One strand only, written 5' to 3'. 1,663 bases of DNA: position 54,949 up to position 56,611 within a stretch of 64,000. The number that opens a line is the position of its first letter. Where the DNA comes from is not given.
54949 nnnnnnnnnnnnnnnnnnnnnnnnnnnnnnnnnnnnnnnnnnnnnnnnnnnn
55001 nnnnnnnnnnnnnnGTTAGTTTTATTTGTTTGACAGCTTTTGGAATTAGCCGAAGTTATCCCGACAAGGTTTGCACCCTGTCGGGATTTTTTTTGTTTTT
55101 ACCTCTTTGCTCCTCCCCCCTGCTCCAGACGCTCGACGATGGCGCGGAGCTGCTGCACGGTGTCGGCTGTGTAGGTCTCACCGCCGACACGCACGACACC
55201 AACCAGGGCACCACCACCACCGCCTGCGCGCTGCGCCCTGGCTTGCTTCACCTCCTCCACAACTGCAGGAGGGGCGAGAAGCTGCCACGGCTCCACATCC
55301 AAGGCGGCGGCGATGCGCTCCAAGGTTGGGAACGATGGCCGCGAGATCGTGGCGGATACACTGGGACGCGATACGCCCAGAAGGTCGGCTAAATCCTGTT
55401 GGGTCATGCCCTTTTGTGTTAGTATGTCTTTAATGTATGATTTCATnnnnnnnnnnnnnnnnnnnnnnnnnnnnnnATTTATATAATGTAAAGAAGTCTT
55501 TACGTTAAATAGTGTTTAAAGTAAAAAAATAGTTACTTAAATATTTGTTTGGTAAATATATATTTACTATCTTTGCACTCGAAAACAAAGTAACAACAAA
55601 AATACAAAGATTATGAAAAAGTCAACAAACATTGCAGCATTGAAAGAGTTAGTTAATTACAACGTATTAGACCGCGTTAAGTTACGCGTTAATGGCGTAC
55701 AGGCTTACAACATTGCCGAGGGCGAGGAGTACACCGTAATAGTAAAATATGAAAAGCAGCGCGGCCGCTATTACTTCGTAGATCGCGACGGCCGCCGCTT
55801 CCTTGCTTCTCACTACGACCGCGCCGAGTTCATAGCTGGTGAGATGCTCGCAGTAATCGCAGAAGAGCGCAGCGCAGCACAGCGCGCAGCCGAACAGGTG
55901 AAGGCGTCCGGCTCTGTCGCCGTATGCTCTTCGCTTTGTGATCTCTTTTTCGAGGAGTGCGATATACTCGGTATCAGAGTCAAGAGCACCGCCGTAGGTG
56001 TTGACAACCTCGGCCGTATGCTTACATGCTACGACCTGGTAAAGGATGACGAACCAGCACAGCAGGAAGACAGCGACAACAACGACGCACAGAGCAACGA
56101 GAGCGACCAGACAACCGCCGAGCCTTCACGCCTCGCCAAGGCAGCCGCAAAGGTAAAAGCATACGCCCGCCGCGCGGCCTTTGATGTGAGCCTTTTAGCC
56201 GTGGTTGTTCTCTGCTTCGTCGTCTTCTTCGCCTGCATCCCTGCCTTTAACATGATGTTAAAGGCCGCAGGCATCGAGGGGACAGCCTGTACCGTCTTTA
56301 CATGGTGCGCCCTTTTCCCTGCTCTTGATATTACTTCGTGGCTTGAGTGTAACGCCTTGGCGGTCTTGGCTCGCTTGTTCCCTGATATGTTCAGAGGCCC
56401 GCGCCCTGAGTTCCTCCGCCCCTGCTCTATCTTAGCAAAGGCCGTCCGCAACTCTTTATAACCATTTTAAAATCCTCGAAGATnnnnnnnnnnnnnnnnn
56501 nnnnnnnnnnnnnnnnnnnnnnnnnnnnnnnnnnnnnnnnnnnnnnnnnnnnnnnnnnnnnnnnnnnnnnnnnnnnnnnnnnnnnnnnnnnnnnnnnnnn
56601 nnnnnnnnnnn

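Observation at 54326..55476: HicAB toxin-antitoxin pair bracketed by two outward-facing XRE regulators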

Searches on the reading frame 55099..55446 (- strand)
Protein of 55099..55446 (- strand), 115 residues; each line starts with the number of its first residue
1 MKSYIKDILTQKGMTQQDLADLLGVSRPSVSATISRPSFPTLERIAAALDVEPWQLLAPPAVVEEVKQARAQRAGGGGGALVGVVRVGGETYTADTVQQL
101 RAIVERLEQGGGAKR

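Call 3: search_protein_families(library=pfam, proteins=[window:55102-55446:-], max_evalue=1)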
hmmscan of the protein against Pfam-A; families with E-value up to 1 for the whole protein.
seq(115 aa): 35 families (the best 25 are shown)
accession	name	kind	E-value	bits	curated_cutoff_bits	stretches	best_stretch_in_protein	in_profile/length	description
PF01381.28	HTH_3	-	3.2e-10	40.3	23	1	5-53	1-52/55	Helix-turn-helix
PF13443.12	HTH_26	-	2.7e-08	34.4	22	1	5-58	2-59/63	Cro/C1-type HTH DNA-binding domain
PF13693.12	HTH_35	-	1e-05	25.8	25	1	5-56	7-58/75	Winged helix-turn-helix DNA-binding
PF13545.12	HTH_Crp_2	-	1.5e-05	25.3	27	1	14-36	23-45/70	Crp-like helix-turn-helix domain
PF13384.12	HTH_23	-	4e-05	23.7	24.6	1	10-36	14-40/50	Homeodomain-like domain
PF12802.13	MarR_2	-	7.8e-05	23.2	27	1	11-36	17-43/61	MarR family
PF13560.12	HTH_31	-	0.00017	22.2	27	1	11-53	12-58/64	Helix-turn-helix domain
PF07022.19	Phage_CI_repr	-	0.00083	20.1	22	1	15-45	14-43/65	Bacteriophage CI repressor helix-turn-helix domain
PF13412.12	HTH_24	-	0.0018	18.2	21.9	1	13-35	17-39/48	Winged helix-turn-helix DNA-binding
PF01047.28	MarR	-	0.0021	18.4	24.6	1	7-35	11-39/59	MarR family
PF13744.12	HTH_37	-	0.0021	18.2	27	1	3-32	21-50/80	Helix-turn-helix domain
PF20432.4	Xre-like-HTH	-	0.0024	18.5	25.8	1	3-32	13-42/63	Antitoxin Xre-like helix-turn-helix domain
PF00325.26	Crp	-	0.0033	17.6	21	1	14-31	3-20/32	Bacterial regulatory proteins, crp family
PF08281.18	Sigma70_r4_2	-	0.0062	16.6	25.7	1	12-36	25-49/54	Sigma-70, region 4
PF17762.8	HTH_ParB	-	0.0075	16.8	22.6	1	5-34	12-41/102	ParB HTH domain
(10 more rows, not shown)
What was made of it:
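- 55099..55446 (-): XRE2: a 115-aa XRE-family HTH regulator that belongs to the phage backbone. It is convergent with hicB and divergent from the early operon starting at 55613. It is a probable repressor. Pfam HTH_3 3.2e-10 (call 3).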

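Call 4: search_protein_families(library=ncbifam, proteins=[window:55102-55446:-], max_evalue=1)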
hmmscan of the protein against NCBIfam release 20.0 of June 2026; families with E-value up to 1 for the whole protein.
seq(115 aa): 17 families
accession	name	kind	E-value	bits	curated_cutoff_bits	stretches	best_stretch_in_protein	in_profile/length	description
NF041951.1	phage_RstR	subfamily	7.9e-05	22.9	80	1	4-52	6-57/108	RstR family transcriptional repressor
TIGR03070.1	couple_hipB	subfamily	0.00017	21.5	71.65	1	9-31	11-33/58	type II toxin-antitoxin system Y4mF family antitoxin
NF010465.0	PRK13890.1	equivalog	0.0016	18.5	96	1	7-52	12-60/121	conjugal transfer protein TrbA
TIGR02937.1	sigma70-ECF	superfamily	0.008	15.8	42.9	1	11-36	131-156/165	sigma-70 family RNA polymerase sigma factor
TIGR02607.1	antidote_HigA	equivalog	0.014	15.3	47.7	1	5-35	12-42/81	HigA family addiction module antitoxin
TIGR02612.1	mob_myst_A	hypoth_equivalog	0.014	15.3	122.6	1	3-73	28-103/150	mobile mystery protein A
NF003057.0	PRK03975.1-5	subfamily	0.016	14.9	168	1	11-39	18-45/134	putative transcriptional regulator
NF003056.0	PRK03975.1-4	equivalog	0.019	14.8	115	1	9-63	17-68/145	putative transcriptional regulator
NF008273.0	PRK11050.1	equivalog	0.021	14.5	153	1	5-36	45-77/156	manganese-binding transcriptional regulator MntR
NF038310.1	lysogeny_AimR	equivalog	0.033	13.2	70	1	5-36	1-32/365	AimR family lysis-lysogeny pheromone receptor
NF033545.0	transpos_IS630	equivalog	0.038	13.4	100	1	9-36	8-35/299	IS630 family transposase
NF007271.0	PRK09726.1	equivalog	0.06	13.3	79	1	3-43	15-55/88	type II toxin-antitoxin system antitoxin HipB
NF003055.0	PRK03975.1-2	equivalog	0.097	12.4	122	1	9-33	20-44/140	putative transcriptional regulator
NF053881.1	TransRegDeoRBac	equivalog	0.1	11.8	420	1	11-32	18-39/311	DNA-binding transcriptional repressor DeoR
NF033788.1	HTH_metalloreg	subfamily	0.14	12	55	1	7-32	18-44/77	metalloregulator ArsR/SmtB family transcription factor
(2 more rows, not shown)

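Call 78: search_protein_families(library=phrogs, proteins=[window:55099-55446:-], max_evalue=0.001)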
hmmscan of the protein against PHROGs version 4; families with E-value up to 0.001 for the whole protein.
window:55099-55446:- (115 aa): 16 families
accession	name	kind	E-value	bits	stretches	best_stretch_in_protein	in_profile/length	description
phrog_1373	-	transcription regulation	1.6e-09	39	1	2-57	65-123/166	transcriptional regulator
phrog_3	-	transcription regulation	6e-09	37.1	1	1-69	89-158/430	transcriptional repressor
phrog_8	-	transcription regulation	1.4e-08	35.6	1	5-57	81-136/346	transcriptional regulator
phrog_4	-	transcription regulation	8.8e-08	32.5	1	4-56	140-191/400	transcriptional repressor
phrog_4583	-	transcription regulation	6.7e-07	30.3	1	5-61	15-74/81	transcriptional repressor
phrog_7241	-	transcription regulation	8e-07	30.1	1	11-57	72-121/122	transcriptional regulator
phrog_5823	-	transcription regulation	1.1e-06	29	1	10-106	16-118/404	transcriptional regulator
phrog_769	-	transcription regulation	1.8e-06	28.9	1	4-56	15-67/89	transcriptional repressor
phrog_1468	-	transcription regulation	3.9e-06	27.4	1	4-55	11-64/67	transcriptional repressor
phrog_4779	-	transcription regulation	1.6e-05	26.3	1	4-36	6-38/98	transcriptional regulator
phrog_2328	-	transcription regulation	1.7e-05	25.6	1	9-56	24-74/128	transcriptional repressor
phrog_664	-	DNA, RNA and nucleotide metabolism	3.2e-05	24.9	1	8-90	95-173/210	DNA binding protein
phrog_2439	-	transcription regulation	6.2e-05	23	1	5-59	12-69/367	transcriptional regulator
phrog_2339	-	DNA, RNA and nucleotide metabolism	7.8e-05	23.6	1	4-32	29-57/98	HTH DNA binding protein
phrog_6831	-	transcription regulation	0.00039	21.3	0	9-32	14-37/68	transcriptional regulator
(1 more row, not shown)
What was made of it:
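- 55099..55446 (-): PHROGs transcriptional repressor/regulator families (call 78).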

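Call 79: search_protein_families(library=padloc, proteins=[window:55099-55446:-], max_evalue=0.001)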
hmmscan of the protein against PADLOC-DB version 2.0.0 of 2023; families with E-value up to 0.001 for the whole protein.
window:55099-55446:- (115 aa): 6 families
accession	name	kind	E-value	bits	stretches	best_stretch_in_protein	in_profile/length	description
PDLC04142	capH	-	7.2e-07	28.2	1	4-109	10-100/103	capH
PDLC02926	HTH_VI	-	2.5e-05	22.4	1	3-55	4-59/92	-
PDLC04760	PDC-M64C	-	0.00016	20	1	4-33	30-59/93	-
PDLC04775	PDC-M69A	-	0.00022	19.7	1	5-57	12-67/113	-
PDLC04762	PDC-M64C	-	0.00079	17.5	0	5-32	32-59/97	-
PDLC04133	mad1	-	0.00084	17.6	0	14-34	6-26/60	mads_1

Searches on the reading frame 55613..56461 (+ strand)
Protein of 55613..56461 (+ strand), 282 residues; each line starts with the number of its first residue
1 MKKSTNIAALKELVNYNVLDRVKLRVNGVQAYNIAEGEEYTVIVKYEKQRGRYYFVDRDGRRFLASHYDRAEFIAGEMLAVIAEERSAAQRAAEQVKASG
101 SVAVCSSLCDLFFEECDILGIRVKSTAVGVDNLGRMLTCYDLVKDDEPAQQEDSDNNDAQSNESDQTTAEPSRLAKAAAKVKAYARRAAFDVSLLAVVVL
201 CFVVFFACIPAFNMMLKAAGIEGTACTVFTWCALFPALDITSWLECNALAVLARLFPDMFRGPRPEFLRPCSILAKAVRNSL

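Call 3: search_protein_families(library=pfam, proteins=[window:55613-56458:+], max_evalue=1)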
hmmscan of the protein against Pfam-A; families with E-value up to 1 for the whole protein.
seq(282 aa): 6 families
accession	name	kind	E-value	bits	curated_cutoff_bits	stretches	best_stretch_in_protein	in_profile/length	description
PF01315.27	Ald_Xan_dh_C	-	0.1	13.3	31.3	0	70-97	76-103/110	Aldehyde oxidase and xanthine dehydrogenase, a/b hammerhead domain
PF18313.7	TLP1_add_C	-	0.14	12.6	26.1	1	29-72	16-62/83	Thiolase-like protein type 1 additional C-terminal domain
PF11061.14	Tsr0524-like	-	0.18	12.1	25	1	7-57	7-58/61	Cytochrome b6f, subunit Tsr0524-like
PF03935.22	SKN1_KRE6_Sbg1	-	0.19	10.5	30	1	161-217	14-68/501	Beta-glucan synthesis-associated protein SKN1/KRE6/Sbg1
PF06024.17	Orf78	-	0.23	12.2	29.4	1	151-205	24-79/101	Orf78 (ac78)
PF17261.7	DUF5327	-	0.34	12.1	27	0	78-116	8-46/95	Family of unknown function (DUF5327)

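Call 78: search_protein_families(library=phrogs, proteins=[window:55613-56461:+], max_evalue=0.001)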
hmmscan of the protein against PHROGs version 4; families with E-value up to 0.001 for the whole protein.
window:55613-56461:+ (282 aa): 0 families

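Call 79: search_protein_families(library=padloc, proteins=[window:55613-56461:+], max_evalue=0.001)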
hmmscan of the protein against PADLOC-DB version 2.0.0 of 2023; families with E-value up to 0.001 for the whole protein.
window:55613-56461:+ (282 aa): 0 families
